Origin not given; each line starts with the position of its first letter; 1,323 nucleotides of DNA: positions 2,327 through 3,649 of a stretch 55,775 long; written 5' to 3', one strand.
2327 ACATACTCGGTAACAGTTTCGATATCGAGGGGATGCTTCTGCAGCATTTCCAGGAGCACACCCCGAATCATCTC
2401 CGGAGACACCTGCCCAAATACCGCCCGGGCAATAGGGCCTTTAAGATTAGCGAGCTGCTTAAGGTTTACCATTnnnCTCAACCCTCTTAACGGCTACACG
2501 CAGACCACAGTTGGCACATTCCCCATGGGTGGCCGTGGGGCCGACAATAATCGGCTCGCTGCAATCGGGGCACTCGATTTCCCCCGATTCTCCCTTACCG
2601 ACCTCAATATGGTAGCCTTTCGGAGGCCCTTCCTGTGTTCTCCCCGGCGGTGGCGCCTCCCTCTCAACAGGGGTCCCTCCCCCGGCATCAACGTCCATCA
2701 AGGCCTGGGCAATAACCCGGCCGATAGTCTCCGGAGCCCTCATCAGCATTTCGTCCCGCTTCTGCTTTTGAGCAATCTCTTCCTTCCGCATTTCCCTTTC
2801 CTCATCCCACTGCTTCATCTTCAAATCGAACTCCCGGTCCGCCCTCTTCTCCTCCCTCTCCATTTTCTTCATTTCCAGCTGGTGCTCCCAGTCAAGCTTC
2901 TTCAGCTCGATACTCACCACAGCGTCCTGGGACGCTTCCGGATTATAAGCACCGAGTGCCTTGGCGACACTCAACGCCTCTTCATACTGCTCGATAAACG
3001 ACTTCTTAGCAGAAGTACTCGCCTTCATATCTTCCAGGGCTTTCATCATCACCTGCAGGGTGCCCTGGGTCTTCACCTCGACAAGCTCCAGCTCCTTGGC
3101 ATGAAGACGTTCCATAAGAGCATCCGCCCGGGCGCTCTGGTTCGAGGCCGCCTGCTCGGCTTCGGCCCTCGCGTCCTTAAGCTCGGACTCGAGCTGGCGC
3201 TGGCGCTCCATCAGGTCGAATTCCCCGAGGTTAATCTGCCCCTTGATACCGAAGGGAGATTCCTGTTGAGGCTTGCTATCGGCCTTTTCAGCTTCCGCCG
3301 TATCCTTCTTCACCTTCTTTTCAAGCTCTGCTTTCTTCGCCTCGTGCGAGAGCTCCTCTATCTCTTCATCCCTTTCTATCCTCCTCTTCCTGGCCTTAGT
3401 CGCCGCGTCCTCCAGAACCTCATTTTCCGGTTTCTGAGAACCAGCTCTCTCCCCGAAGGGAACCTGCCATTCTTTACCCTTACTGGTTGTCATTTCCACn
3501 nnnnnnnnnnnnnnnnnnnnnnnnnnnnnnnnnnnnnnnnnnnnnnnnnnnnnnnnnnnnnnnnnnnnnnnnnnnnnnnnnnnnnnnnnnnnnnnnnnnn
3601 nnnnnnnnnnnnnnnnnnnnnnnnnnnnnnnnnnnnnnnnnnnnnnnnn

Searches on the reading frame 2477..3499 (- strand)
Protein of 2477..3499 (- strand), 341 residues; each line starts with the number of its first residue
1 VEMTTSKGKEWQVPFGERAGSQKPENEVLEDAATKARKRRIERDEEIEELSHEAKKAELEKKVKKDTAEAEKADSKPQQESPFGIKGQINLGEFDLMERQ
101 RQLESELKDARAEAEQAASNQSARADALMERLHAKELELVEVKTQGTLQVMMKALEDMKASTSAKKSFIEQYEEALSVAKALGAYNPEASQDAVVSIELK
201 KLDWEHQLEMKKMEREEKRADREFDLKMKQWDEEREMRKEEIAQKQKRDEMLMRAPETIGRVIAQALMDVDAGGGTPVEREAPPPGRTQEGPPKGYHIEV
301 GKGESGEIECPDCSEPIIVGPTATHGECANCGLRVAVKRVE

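Call 100: search_protein_families(library=ncbifam, max_evalue=0.01, proteins=[window:2477-3499:-])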
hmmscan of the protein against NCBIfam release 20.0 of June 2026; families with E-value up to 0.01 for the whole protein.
window:2477-3499:- (341 aa): 1 family
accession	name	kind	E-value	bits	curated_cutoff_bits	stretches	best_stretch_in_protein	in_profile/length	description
NF001629.0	PRK00415.1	equivalog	0.0094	15.4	70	0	307-336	14-44/62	30S ribosomal protein S27e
